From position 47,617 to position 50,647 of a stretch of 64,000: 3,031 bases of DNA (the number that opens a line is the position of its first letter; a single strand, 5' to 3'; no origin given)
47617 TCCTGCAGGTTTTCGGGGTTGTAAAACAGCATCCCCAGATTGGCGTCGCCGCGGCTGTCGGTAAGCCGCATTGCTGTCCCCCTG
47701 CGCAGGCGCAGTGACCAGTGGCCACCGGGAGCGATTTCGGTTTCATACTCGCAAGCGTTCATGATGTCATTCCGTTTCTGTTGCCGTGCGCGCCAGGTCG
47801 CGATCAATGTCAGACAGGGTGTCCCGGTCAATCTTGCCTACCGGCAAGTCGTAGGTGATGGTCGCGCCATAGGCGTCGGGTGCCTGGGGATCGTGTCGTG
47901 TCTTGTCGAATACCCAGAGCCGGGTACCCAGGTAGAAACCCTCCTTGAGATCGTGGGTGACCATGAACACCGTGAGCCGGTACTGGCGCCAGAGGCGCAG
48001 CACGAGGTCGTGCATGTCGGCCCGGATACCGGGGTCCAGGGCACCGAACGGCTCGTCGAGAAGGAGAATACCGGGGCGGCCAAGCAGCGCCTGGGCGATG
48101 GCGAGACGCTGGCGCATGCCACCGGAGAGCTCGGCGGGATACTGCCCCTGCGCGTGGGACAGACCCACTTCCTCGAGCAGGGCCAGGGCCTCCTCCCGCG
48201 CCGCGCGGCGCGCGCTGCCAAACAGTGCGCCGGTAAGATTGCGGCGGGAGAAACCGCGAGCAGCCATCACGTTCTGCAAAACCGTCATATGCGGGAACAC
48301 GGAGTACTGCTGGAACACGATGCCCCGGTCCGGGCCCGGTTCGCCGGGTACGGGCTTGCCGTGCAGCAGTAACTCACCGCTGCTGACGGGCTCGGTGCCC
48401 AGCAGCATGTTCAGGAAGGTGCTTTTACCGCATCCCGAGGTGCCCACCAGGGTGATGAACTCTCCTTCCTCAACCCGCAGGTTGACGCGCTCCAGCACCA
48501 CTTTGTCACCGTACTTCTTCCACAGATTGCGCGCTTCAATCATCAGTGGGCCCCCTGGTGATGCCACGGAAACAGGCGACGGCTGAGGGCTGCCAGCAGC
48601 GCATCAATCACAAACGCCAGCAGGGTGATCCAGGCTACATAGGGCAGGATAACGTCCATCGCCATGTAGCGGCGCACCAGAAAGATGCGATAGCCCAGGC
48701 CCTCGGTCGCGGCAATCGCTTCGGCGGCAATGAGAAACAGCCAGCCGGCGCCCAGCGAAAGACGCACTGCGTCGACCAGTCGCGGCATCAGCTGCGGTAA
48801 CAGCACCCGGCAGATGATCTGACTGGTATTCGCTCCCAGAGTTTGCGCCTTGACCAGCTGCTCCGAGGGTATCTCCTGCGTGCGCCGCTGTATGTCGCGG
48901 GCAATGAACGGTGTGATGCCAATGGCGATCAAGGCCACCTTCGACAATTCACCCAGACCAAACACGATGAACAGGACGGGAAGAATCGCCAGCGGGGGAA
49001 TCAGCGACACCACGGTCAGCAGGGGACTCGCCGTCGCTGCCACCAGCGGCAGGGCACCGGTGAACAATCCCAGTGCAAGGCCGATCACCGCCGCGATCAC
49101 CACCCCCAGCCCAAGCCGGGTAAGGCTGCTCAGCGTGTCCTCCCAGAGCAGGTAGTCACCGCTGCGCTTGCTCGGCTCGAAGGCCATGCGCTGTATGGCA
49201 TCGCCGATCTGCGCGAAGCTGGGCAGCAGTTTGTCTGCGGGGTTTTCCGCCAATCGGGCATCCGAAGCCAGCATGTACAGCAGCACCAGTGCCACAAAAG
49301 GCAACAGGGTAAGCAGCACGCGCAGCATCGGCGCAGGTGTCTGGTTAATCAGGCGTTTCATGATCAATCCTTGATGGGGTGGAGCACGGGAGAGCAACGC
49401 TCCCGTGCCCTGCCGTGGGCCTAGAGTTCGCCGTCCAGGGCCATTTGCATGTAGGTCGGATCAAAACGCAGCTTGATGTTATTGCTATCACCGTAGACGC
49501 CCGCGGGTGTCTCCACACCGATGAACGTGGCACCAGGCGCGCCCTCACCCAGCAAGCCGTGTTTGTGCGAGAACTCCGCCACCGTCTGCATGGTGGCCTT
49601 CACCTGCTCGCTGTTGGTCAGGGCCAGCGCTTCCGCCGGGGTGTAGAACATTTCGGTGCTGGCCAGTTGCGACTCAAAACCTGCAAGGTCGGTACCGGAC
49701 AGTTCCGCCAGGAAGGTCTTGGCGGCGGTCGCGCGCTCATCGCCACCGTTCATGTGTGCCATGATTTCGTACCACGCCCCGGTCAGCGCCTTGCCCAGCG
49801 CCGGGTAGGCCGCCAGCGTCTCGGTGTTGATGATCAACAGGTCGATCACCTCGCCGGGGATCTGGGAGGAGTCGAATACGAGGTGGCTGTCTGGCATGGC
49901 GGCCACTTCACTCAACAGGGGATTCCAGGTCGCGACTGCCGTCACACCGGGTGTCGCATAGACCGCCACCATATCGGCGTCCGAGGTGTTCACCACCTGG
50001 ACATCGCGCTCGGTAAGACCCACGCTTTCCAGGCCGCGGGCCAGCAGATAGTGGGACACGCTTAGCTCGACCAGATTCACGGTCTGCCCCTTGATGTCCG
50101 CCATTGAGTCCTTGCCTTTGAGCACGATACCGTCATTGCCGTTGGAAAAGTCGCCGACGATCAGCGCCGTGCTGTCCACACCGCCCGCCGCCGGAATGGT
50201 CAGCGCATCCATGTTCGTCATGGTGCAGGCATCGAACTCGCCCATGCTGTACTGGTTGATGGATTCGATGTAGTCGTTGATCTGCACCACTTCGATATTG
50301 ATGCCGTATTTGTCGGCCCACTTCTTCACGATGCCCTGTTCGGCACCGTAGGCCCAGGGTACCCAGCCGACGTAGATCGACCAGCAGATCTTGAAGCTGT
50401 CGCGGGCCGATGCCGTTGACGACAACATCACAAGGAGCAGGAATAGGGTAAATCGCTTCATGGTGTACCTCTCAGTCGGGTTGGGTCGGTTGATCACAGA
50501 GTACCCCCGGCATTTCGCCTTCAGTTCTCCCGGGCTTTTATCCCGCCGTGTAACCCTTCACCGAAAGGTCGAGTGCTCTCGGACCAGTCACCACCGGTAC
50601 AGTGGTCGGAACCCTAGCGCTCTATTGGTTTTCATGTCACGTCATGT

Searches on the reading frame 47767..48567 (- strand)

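Call 9: search_protein_families(library=ncbifam, proteins=[window:47767-48567:-])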
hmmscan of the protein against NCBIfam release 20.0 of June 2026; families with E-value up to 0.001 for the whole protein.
window:47767-48567:- (266 aa): 186 families (the best 25 are shown)
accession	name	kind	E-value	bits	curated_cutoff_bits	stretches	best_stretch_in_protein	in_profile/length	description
TIGR01184.1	ntrCD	subfamily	5.7e-54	183.1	291.8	1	25-220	1-188/230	nitrate ABC transporter ATP-binding protein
TIGR03265.1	PhnT2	equivalog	2.7e-50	171.6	457.7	1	10-224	5-212/353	putative 2-aminoethylphosphonate ABC transporter ATP-binding protein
NF008421.0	PRK11248.1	equivalog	2.3e-49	168.2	357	1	9-219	1-201/255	taurine ABC transporter ATP-binding subunit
NF040729.1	ABC_ATP_SaoA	equivalog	3.5e-48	164.2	360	1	21-223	17-209/248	ABC transporter ATP-binding protein SaoA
NF006987.0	PRK09452.1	equivalog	6.3e-48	163.3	482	1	9-224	17-225/378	spermidine/putrescine ABC transporter ATP-binding protein PotA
NF008420.0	PRK11247.1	equivalog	6.4e-48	163.2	395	1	5-220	10-207/257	aliphatic sulfonates ABC transporter ATP-binding protein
NF043075.1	MMSYN1_0197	equivalog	2.2e-47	161.7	550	1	9-222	2-208/341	spermidine/putrescine ABC transporter ATP-binding protein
TIGR00968.1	3a0106s01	subfamily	5.6e-47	160.3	342.75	1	11-224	2-208/237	sulfate ABC transporter ATP-binding protein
NF007027.0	PRK09493.1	equivalog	2.4e-44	151.5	379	1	9-224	1-213/240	glutamine ABC transporter ATP-binding protein GlnQ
TIGR01186.1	proV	subfamily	5.8e-44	150.7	326.6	1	17-220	1-203/363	betaine/proline/choline family ABC transporter ATP-binding protein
NF008653.0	PRK11650.1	subfamily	7.7e-44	150.2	432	1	9-223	3-211/357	sn-glycerol-3-phosphate ABC transporter ATP-binding protein UgpC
NF008105.0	PRK10851.1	equivalog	1.1e-42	146.1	502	1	9-222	2-212/362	sulfate/thiosulfate ABC transporter ATP-binding protein CysA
NF008233.0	PRK11000.1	equivalog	5.2e-42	144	568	1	11-223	5-210/369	maltose/maltodextrin ABC transporter ATP-binding protein MalK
TIGR03258.1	PhnT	equivalog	1.5e-41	142.7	499.15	1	14-219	13-212/359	2-aminoethylphosphonate ABC transport system ATP-binding subunit PhnT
TIGR03005.1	ectoine_ehuA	equivalog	3.9e-41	140.9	345.4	2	82-225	90-225/252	ectoine/hydroxyectoine ABC transporter ATP-binding protein EhuA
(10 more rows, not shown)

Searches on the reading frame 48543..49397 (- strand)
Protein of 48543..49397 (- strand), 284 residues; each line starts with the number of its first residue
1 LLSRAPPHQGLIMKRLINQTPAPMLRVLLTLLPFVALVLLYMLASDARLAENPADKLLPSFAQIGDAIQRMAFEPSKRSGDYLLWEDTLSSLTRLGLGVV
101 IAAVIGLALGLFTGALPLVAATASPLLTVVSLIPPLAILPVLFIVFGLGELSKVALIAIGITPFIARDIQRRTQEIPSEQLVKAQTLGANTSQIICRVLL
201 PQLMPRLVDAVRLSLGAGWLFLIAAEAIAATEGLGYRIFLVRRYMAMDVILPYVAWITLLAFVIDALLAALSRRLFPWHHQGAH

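Call 9: search_protein_families(library=ncbifam, proteins=[window:48543-49397:-])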
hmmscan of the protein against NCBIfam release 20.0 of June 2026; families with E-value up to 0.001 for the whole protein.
window:48543-49397:- (284 aa): 17 families
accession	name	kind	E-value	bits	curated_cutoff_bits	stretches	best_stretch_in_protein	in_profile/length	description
NF007545.0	PRK10160.1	equivalog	1.9e-37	129.2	342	1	55-280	49-272/275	taurine ABC transporter permease TauC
NF040733.1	ABC_perm_U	equivalog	7.6e-31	107.5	295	1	31-280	12-250/251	ABC transporter permease subunit SaoP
TIGR01183.1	ntrB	equivalog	1.8e-21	76.8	209.05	1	84-269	15-200/202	nitrate ABC transporter permease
NF008470.0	PRK11365.1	equivalog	1.9e-19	70.1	347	1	24-279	9-253/263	aliphatic sulfonate ABC transporter permease SsuC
TIGR01097.1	PhnE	equivalog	1.8e-09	37.5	216.7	1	34-216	10-193/252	phosphonate ABC transporter, permease protein PhnE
NF008196.0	PRK10952.1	equivalog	6.7e-09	35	439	1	85-273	143-330/356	glycine betaine/L-proline ABC transporter permease ProW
TIGR03416.1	ABC_choXWV_perm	equivalog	1e-08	35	363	1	84-266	84-265/267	choline ABC transporter permease subunit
NF043080.1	MMSYN1_0166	equivalog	2.4e-08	33.3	370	1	84-215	98-230/307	oligopeptide ABC transporter permease OppC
TIGR00969.1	3a0106s02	subfamily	3e-08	33.5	240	1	155-215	149-208/272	sulfate ABC transporter permease subunit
NF008049.0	PRK10782.1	subfamily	4.3e-08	33.1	212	1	147-235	86-173/217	methionine ABC transporter permease MetI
TIGR02139.1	permease_CysT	equivalog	4.9e-08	32.9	246.1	1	153-215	136-197/265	sulfate ABC transporter permease subunit CysT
NF008208.0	PRK10971.1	equivalog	6e-08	32.5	415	1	157-251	147-249/277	sulfate/thiosulfate ABC transporter permease CysT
NF011624.0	PRK15050.1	equivalog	2.5e-05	23.6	247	1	160-214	171-225/297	2-aminoethylphosphonate ABC transporter permease subunit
NF045475.1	Opp3C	equivalog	0.00016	20.9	450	1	85-213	124-254/328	oligopeptide ABC transporter permease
TIGR02138.1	phosphate_pstC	equivalog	0.00016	20.8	196.45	1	152-216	154-218/296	phosphate ABC transporter permease subunit PstC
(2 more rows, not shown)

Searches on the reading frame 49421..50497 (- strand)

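Call 9: search_protein_families(library=ncbifam, proteins=[window:49421-50497:-])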
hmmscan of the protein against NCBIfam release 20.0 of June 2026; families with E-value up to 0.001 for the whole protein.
window:49421-50497:- (358 aa): 5 families
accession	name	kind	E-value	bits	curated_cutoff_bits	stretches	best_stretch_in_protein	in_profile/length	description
TIGR03427.1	ABC_peri_uca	equivalog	1.6e-163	543.5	333.9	1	32-358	1-328/328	putative urea ABC transporter substrate-binding protein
TIGR01728.1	SsuA_fam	subfamily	3.6e-23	82.2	163.5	1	44-319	10-277/290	aliphatic sulfonate ABC transporter substrate-binding protein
TIGR01729.1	taurine_ABC_bnd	equivalog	1.8e-11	44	304.25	1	112-305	73-273/300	taurine ABC transporter substrate-binding protein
NF008588.0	PRK11553.1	subfamily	4.6e-09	35.6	299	1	131-212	123-204/319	aliphatic sulfonate ABC transporter substrate-binding protein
NF008553.0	PRK11480.1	equivalog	0.00027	20.2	490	1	115-314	100-301/320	taurine ABC transporter substrate-binding protein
